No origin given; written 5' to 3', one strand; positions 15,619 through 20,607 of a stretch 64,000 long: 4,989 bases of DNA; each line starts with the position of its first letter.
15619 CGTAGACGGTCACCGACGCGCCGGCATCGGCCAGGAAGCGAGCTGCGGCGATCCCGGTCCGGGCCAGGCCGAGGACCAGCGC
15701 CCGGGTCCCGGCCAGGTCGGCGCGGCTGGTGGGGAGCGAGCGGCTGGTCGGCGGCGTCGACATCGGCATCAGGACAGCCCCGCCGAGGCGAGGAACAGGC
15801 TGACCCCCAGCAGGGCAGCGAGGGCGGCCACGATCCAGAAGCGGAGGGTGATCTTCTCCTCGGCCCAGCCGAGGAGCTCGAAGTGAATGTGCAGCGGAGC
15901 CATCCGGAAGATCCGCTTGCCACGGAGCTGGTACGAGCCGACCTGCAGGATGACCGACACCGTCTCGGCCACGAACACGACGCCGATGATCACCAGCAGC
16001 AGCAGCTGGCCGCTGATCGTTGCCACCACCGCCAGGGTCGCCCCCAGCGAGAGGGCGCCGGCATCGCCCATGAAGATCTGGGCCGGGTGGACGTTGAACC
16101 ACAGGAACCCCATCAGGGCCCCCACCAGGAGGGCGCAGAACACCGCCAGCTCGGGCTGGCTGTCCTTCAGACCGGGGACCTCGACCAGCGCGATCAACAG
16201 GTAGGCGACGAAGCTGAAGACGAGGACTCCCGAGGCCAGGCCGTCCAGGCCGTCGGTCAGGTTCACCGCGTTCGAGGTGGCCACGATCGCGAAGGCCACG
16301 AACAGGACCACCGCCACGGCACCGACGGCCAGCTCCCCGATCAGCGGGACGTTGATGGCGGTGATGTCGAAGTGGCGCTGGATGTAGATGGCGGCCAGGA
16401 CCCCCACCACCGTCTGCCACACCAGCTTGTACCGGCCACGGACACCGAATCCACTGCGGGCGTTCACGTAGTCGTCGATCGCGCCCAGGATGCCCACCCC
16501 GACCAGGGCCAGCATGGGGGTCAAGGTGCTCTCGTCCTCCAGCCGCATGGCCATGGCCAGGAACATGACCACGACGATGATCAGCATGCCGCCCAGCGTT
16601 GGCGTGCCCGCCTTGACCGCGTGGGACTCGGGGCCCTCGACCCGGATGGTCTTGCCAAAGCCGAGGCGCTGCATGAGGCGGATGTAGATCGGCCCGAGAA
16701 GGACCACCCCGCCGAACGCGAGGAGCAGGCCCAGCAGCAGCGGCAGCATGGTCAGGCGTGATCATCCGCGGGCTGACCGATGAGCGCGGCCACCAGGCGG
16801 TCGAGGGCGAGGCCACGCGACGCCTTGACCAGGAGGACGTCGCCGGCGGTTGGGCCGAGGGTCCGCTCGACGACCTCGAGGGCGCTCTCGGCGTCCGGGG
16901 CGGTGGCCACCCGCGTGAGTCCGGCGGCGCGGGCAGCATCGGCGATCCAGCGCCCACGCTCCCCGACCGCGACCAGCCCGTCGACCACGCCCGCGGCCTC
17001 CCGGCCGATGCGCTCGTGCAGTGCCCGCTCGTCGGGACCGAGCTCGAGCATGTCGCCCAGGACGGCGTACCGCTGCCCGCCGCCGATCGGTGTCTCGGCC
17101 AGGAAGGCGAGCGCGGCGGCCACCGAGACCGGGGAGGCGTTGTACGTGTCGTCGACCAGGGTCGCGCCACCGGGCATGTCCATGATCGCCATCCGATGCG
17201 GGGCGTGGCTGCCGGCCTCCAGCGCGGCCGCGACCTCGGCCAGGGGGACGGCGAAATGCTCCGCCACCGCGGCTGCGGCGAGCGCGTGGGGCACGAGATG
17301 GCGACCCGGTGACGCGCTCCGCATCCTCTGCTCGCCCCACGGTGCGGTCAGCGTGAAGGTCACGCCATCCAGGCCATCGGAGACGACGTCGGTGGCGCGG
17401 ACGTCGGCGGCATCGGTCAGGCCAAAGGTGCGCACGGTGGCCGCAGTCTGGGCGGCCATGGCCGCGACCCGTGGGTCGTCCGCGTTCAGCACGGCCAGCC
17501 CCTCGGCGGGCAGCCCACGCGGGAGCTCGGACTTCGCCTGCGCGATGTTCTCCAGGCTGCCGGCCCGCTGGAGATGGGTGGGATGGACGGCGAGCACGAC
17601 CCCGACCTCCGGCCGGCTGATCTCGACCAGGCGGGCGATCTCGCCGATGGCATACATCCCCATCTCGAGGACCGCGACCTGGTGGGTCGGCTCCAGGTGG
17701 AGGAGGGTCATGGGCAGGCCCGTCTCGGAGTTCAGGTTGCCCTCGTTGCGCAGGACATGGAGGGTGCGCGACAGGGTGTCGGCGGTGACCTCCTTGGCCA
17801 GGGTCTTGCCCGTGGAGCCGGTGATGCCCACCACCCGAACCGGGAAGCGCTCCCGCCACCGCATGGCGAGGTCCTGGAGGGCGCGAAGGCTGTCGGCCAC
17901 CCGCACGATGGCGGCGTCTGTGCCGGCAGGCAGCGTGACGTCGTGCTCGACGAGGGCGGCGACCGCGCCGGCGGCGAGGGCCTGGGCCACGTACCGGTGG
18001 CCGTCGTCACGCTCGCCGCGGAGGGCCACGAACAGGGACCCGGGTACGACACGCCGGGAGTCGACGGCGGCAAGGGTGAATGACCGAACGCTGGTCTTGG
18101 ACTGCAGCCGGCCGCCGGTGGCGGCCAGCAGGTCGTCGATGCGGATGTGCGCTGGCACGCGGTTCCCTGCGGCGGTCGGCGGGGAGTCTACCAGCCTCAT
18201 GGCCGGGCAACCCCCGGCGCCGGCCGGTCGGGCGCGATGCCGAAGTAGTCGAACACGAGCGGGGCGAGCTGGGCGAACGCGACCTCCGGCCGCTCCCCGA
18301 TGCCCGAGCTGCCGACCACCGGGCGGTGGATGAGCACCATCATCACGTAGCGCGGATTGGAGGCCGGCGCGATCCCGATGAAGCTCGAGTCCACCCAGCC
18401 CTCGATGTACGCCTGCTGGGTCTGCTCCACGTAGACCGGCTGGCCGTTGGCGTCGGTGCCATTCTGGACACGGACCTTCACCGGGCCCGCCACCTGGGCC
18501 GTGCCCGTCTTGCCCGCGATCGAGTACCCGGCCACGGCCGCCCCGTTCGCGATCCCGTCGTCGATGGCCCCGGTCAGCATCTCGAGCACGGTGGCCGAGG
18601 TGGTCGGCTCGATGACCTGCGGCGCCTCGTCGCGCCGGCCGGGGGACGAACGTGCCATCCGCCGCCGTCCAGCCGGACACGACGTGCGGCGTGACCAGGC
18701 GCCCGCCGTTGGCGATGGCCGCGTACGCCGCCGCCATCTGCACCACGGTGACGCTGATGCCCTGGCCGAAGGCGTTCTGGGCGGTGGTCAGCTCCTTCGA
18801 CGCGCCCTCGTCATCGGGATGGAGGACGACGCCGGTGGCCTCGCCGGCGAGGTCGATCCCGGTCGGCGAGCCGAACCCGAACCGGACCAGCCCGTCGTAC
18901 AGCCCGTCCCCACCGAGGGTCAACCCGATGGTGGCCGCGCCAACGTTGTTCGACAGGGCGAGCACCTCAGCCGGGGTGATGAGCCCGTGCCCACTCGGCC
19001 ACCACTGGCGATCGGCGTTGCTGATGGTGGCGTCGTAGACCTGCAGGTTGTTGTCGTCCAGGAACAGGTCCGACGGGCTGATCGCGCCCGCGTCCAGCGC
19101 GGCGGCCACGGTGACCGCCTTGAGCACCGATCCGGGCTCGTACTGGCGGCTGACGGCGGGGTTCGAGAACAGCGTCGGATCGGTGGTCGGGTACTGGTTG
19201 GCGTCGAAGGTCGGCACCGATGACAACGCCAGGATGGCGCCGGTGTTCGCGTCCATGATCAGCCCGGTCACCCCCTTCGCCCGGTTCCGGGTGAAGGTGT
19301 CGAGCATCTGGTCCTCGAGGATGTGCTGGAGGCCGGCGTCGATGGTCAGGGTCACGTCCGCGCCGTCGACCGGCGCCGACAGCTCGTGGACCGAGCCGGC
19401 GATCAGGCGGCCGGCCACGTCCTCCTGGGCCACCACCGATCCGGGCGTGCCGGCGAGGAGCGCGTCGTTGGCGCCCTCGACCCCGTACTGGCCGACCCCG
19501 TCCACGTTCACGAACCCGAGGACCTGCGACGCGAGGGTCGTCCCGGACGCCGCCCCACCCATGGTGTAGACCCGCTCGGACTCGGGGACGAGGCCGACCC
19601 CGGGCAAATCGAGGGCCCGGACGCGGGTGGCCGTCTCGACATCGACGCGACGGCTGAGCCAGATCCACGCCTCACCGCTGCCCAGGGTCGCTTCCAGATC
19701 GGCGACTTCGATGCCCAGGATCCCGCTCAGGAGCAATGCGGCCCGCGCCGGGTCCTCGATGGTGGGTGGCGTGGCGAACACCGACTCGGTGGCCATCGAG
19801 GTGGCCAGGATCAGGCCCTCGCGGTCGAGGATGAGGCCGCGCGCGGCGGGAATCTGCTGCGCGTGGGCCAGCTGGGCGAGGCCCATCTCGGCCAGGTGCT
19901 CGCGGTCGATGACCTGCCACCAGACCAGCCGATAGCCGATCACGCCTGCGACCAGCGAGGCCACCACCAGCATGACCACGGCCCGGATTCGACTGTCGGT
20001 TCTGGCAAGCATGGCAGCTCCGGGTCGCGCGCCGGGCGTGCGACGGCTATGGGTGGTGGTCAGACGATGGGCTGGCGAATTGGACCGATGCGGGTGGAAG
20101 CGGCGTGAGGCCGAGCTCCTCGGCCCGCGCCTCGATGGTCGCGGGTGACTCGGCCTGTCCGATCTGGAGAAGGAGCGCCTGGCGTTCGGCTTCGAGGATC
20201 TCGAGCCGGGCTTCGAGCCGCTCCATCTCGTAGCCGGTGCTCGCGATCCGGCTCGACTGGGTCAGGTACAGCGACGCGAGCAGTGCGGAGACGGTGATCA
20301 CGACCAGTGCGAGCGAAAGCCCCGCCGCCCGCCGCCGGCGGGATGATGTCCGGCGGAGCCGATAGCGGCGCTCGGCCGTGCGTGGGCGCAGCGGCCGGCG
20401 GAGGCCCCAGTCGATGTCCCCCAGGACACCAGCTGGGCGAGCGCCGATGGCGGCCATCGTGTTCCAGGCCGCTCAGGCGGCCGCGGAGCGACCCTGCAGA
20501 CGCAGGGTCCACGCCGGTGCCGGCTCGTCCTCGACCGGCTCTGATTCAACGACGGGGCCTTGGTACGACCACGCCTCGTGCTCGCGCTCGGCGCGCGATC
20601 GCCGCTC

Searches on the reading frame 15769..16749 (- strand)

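Call 41: search_protein_families(library=pfam, proteins=[window:15769-16749:-], max_evalue=0.00001)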
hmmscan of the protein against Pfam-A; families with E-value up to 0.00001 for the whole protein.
window:15769-16749:- (326 aa): 1 family
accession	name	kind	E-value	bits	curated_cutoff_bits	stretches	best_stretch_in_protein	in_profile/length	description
PF00953.26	Glycos_transf_4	-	6.8e-37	127.3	27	1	79-245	5-158/160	Glycosyl transferase family 4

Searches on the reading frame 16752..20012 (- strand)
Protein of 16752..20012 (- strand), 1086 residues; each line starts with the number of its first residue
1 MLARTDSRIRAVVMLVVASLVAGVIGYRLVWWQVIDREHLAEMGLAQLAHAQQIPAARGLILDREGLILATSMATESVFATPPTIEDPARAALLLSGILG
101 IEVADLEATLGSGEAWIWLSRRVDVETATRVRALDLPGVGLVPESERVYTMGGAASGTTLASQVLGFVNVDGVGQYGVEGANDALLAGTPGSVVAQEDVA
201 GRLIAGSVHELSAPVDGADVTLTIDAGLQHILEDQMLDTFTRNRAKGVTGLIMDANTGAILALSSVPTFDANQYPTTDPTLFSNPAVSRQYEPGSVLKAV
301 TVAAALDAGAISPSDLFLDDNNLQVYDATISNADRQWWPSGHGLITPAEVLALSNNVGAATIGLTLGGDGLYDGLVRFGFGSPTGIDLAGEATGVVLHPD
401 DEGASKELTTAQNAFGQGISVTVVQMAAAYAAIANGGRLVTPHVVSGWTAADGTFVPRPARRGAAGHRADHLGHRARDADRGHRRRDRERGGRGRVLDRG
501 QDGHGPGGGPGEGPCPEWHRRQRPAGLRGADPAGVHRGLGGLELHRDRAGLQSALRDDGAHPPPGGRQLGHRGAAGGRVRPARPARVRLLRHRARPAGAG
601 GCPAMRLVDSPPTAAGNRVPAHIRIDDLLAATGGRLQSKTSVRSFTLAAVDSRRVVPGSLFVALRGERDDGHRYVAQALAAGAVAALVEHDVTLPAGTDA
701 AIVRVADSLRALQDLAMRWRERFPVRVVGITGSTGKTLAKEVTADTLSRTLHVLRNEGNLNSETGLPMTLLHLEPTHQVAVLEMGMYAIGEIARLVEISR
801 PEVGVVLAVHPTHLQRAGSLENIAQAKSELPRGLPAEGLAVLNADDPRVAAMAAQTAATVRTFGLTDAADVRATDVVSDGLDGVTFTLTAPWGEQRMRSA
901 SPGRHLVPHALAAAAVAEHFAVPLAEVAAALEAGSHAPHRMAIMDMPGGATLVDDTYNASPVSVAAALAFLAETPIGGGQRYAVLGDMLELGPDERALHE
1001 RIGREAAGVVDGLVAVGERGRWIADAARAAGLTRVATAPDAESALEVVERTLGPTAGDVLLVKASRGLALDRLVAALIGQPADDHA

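Call 41: search_protein_families(library=pfam, proteins=[window:16752-20012:-], max_evalue=0.00001)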
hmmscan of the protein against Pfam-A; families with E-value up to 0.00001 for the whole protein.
window:16752-20012:- (1086 aa): 5 families
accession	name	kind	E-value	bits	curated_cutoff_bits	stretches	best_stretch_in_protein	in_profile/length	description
PF00905.27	Transpeptidase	-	2.1e-45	155.6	22.1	1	250-450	3-191/299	Penicillin binding protein transpeptidase domain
PF08245.18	Mur_ligase_M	-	5.4e-37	128.1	24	1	730-917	1-200/200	Mur ligase middle domain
PF02875.26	Mur_ligase_C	-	1.3e-19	71.7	28.4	1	939-1066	1-127/127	Mur ligase, glutamate ligase domain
PF03717.20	PBP_dimer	-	4.4e-12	47.2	24.4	1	54-205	2-177/180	Penicillin-binding Protein dimerisation domain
PF01225.30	Mur_ligase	-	2.6e-07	31.3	21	1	650-718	7-93/95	Mur ligase family, catalytic domain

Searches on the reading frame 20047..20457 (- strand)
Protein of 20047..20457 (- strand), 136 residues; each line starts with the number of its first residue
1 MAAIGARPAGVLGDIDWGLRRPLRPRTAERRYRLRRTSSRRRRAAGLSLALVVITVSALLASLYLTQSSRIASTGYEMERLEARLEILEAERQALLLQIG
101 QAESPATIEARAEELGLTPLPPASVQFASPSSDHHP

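Call 9: search_protein_families(library=pfam, proteins=[window:20047-20457:-], max_evalue=0.01)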
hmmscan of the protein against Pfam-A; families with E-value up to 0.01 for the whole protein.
window:20047-20457:- (136 aa): 1 family
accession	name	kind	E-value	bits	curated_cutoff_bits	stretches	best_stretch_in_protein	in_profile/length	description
PF04977.20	DivIC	-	0.0028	17.9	28.9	1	55-117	3-67/80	Septum formation initiator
